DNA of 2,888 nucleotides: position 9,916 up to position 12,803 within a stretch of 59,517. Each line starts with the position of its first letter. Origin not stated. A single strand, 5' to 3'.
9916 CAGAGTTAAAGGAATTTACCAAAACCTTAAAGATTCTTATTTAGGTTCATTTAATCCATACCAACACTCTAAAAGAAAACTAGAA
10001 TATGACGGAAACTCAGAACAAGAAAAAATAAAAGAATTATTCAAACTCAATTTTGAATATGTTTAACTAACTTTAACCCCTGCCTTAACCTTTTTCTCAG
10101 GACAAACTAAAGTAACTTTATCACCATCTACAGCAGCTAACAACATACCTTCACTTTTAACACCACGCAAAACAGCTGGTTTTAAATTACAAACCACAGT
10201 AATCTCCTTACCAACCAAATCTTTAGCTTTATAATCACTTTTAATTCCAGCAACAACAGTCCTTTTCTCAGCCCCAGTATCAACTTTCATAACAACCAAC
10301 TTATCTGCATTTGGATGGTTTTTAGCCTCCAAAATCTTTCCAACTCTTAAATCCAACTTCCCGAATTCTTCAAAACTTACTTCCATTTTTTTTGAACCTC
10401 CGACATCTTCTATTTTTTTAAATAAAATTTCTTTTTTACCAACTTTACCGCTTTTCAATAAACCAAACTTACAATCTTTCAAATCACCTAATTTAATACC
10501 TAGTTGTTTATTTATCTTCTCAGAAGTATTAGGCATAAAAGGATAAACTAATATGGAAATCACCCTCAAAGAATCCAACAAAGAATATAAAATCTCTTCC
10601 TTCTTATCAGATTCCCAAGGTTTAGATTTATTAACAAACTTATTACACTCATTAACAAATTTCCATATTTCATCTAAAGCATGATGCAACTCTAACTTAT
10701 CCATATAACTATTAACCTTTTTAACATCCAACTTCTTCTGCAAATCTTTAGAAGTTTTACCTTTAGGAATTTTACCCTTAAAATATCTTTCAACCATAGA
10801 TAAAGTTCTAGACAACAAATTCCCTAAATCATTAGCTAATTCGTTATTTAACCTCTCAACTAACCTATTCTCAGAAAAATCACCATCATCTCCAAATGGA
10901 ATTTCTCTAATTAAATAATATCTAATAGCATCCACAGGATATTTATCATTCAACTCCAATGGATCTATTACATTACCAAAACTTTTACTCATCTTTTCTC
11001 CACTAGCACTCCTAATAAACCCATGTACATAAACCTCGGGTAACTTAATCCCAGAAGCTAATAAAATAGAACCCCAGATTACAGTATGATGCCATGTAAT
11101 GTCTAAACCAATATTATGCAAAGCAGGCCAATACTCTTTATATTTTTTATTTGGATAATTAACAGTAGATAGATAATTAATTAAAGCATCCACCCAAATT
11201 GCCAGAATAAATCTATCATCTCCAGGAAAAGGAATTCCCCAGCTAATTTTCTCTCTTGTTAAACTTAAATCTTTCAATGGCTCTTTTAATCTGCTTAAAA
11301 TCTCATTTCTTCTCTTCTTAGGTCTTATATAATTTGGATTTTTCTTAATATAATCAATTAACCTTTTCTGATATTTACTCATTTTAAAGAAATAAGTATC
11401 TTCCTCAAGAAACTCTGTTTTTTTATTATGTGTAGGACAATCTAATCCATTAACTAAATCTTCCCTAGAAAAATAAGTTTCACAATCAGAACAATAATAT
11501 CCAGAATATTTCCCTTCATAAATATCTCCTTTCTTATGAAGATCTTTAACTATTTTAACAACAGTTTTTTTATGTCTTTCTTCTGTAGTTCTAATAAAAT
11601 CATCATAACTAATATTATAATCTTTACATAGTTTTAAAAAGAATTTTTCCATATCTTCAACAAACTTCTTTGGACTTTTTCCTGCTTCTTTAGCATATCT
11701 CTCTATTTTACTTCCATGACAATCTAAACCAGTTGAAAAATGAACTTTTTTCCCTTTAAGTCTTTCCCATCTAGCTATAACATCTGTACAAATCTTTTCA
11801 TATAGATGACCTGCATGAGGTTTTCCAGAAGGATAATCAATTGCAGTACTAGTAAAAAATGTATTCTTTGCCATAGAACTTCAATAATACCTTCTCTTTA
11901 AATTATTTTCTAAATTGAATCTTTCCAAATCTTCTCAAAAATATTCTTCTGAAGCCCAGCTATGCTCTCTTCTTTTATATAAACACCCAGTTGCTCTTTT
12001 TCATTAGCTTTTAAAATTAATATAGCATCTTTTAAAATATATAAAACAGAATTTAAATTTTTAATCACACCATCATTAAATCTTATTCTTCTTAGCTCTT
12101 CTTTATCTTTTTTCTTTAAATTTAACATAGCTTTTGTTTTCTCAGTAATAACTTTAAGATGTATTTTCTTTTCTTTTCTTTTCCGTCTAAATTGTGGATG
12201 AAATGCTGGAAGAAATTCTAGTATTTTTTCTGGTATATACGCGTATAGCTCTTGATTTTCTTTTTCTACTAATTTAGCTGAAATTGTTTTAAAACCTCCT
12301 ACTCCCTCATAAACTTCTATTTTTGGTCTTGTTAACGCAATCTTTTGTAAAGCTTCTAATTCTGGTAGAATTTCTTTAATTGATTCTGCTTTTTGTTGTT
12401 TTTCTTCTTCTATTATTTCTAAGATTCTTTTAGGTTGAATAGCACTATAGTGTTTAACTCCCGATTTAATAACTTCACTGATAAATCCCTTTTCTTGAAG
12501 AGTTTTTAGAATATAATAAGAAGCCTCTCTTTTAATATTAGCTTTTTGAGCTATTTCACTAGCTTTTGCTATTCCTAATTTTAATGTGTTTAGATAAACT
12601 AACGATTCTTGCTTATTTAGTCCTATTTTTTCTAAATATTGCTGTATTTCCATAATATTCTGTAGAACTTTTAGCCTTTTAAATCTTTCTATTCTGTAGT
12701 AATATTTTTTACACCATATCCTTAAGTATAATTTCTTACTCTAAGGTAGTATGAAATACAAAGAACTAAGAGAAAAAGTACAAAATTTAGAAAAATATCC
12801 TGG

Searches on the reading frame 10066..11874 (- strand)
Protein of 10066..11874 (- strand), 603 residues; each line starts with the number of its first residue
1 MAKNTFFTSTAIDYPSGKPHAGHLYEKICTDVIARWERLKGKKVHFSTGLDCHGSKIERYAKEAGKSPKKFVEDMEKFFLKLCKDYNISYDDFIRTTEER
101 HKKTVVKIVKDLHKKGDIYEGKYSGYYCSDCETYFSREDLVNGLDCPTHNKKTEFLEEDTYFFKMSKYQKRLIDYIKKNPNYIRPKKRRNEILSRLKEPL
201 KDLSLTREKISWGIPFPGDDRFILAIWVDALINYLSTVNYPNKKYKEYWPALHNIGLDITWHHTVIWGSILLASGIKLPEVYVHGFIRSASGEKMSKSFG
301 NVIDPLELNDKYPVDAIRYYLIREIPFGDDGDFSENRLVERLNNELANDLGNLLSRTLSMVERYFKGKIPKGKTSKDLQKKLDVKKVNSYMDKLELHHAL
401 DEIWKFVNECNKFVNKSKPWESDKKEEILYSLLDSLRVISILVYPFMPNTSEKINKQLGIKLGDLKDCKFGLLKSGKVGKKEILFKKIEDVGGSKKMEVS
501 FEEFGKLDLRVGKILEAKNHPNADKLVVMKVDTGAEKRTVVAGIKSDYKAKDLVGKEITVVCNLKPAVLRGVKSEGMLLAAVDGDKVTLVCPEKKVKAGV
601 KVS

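Call 3: search_protein_families(library=pfam, proteins=[window:10066-11874:-], max_evalue=1)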
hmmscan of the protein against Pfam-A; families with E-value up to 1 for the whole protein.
window:10066-11874:- (603 aa): 9 families
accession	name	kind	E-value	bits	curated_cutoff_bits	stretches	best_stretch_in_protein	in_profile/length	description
PF09334.17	tRNA-synt_1g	-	3.1e-95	319.7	20.1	2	146-358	169-391/391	tRNA synthetases class I (M)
PF00133.28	tRNA-synt_1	-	5.8e-40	137.7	22.7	2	5-217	24-244/414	tRNA synthetases class I (I, L, M and V)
PF01588.26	tRNA_bind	-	1.7e-30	105.4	27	1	509-600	1-95/96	Putative tRNA binding domain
PF01406.26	tRNA-synt_1e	-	5.5e-12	46.1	27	2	18-123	22-126/301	tRNA synthetases class I (C) catalytic domain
PF08264.19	Anticodon_1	-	3.2e-09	37.2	25.1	1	384-461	12-89/148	Anticodon-binding domain of tRNA ligase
PF19303.5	Anticodon_3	-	3e-06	27.6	23.5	1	376-490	16-137/152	Anticodon binding domain of methionyl tRNA ligase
PF01921.24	tRNA-synt_1f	-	4.4e-05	23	27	1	275-326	263-314/360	tRNA synthetases class I (K)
PF00579.31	tRNA-synt_1b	-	0.0057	16.5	21.1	1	277-320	180-224/292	tRNA synthetases class I (W and Y)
PF04010.18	DUF357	-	0.11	13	29.4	1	126-146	36-56/73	Protein of unknown function (DUF357)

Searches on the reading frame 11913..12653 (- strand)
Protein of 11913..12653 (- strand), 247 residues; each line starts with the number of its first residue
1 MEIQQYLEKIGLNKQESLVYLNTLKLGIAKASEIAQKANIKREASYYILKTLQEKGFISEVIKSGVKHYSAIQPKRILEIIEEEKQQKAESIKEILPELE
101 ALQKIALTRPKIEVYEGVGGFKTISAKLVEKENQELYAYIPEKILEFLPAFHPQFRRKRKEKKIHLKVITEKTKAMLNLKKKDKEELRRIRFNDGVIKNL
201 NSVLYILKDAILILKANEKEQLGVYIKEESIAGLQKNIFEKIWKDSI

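Call 3: search_protein_families(library=pfam, proteins=[window:11913-12653:-], max_evalue=1)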
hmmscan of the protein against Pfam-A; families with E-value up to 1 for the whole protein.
window:11913-12653:- (247 aa): 7 families
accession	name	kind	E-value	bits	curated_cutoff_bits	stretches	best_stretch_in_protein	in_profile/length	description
PF01978.25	TrmB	-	8.4e-12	45.2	25.6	1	7-75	1-68/68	Sugar-specific transcriptional regulator TrmB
PF24033.1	DUF7342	-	0.0049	17.3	31.6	1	30-103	19-90/150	Family of unknown function (DUF7342)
PF01047.28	MarR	-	0.045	14.1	24.6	1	29-59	18-48/59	MarR family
PF02082.26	Rrf2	-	0.052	14.1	30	1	18-59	12-54/132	Iron-dependent Transcriptional regulator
PF13463.12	HTH_27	-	0.055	14.2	22.2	1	12-61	1-51/68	Winged helix DNA-binding domain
PF25051.1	WHD_MCM8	-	0.39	11.2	26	0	32-70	42-77/80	MCM8 winged helix domain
PF21940.1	Pfc11_Rna14-15-ID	-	0.44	11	27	1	30-105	13-82/111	Pfc11 Rna14/15 interacting domain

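Call 4: search_protein_families(library=ncbifam, proteins=[window:11913-12653:-], max_evalue=1)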
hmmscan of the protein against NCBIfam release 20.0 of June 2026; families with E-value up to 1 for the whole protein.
window:11913-12653:- (247 aa): 10 families
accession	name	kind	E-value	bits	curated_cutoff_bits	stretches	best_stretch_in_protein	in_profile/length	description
NF047390.1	TransRegTrmBL1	equivalog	4.7e-14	52.1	650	1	2-101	5-103/341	HTH-type sugar sensing transcriptional regulator TrmBL1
NF040851.1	tran_reg_TrmB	equivalog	3e-07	29.9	600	1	2-184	6-179/338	HTH-type sugar-sensing transcriptional regulator TrmB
NF041141.1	tran_reg_TrmBL2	equivalog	5.9e-06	26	530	1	7-103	11-100/264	HTH-type transcriptional regulator TrmBL2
NF047392.1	TransRegTrmBHalo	equivalog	0.0005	19.2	500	1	3-87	9-92/349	HTH-type sugar sensing transcriptional regulator TrmB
TIGR01884.1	cas_HTH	subfamily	0.0013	18.2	60.2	1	10-62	138-190/202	CRISPR-associated CARF protein Csa3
NF007339.0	PRK09834.1-1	equivalog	0.011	15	299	1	25-60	35-70/271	DNA-binding transcriptional regulator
NF053610.1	Sso10a_fam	subfamily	0.016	15.3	60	1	21-63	11-50/64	Sso10a family chromatin protein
TIGR03595.1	Obg_CgtA_exten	equivalog_domain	0.024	14.5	37.65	0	2-23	17-38/70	Obg family GTPase CgtA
NF007341.0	PRK09834.1-3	equivalog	0.083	12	269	1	11-60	9-59/274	DNA-binding transcriptional regulator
TIGR02431.1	pcaR_pcaU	subfamily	0.11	11.8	284.75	1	32-59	28-55/248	beta-ketoadipate pathway transcriptional regulators, PcaR/PcaU/PobR family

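Call 61: search_solved_structures(query=A4, max_evalue=1, show_alignments=1)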
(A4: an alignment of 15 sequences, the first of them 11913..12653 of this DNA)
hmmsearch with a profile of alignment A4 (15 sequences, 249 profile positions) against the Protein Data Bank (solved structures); distinct sequences matched with E-value up to 1: 41.
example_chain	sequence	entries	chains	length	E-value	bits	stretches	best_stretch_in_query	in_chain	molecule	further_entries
3qph_A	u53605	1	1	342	6.7e-12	48.7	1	5-136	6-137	TrmB, a global transcription regulator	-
5bpd_A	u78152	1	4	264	1.3e-07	34.7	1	6-248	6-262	TrmBL2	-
5box_A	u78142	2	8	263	1.4e-07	34.6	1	11-248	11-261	Putative HTH-type transcriptional regulator TrmBL2 | TrmBL2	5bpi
5bqt_A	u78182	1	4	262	1.4e-07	34.6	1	11-248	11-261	Putative HTH-type transcriptional regulator TrmBL2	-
1sfx_A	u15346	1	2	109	2.2e-06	30.6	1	5-85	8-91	Conserved hypothetical protein AF2008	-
7l1i_A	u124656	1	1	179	0.0001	25.2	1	6-66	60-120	MarR family multidrug resistance pump transcriptional regulator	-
4rs8_A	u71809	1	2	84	0.00017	24.5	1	21-75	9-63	AspA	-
5k5o_A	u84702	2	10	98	0.0002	24.3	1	20-76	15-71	AspA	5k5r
5k1y_C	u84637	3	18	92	0.00022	24.1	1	20-76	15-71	AspA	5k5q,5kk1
1ku9_A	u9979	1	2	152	0.00022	24.1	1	5-132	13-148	hypothetical protein MJ223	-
3l7w_A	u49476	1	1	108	0.011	18.6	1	38-73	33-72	Putative uncharacterized protein SMU.1704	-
8qdh_A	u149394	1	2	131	0.018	17.8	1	41-104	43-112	Transcriptional regulator, PadR-like family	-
2lvs_A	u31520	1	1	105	0.055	16.3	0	34-63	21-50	Putative uncharacterized protein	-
2fbi_A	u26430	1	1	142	0.065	16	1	8-65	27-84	probable transcriptional regulator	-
3r4k_A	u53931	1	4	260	0.094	15.5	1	35-65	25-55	Transcriptional regulator, IclR family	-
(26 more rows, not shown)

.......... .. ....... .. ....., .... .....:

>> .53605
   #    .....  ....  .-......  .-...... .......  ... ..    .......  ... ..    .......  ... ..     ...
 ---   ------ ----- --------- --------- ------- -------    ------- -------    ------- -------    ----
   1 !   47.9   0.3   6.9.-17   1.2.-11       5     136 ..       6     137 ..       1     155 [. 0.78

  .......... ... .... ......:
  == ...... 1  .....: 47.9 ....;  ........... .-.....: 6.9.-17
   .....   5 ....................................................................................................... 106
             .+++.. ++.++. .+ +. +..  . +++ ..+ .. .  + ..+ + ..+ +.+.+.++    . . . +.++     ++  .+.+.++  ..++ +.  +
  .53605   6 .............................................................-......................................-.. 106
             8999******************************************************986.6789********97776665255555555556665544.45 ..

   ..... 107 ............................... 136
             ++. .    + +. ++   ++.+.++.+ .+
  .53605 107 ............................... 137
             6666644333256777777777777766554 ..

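Call 81: search_protein_families(library=padloc, proteins=[window:11913-12653:-], max_evalue=0.01)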
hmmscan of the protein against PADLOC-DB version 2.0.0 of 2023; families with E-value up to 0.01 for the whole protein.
window:11913-12653:- (247 aa): 3 families
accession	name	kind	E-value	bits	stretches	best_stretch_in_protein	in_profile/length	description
PDLC01268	CasR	-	0.00041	18.3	1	9-65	119-173/179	"CAS-I,CAS-II,CAS-III,CAS-IV,CAS-V,CAS-VI; associated_signaling"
PDLC01849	CARF3--CARF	-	0.0043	14.8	1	10-60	134-183/197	-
PDLC01044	Csa3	-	0.0051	14.7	1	15-69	136-184/194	Type I-A associated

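Call 82: search_protein_families(library=phrogs, proteins=[window:11913-12653:-], max_evalue=0.001)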
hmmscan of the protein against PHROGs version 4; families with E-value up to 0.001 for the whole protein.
window:11913-12653:- (247 aa): 0 families
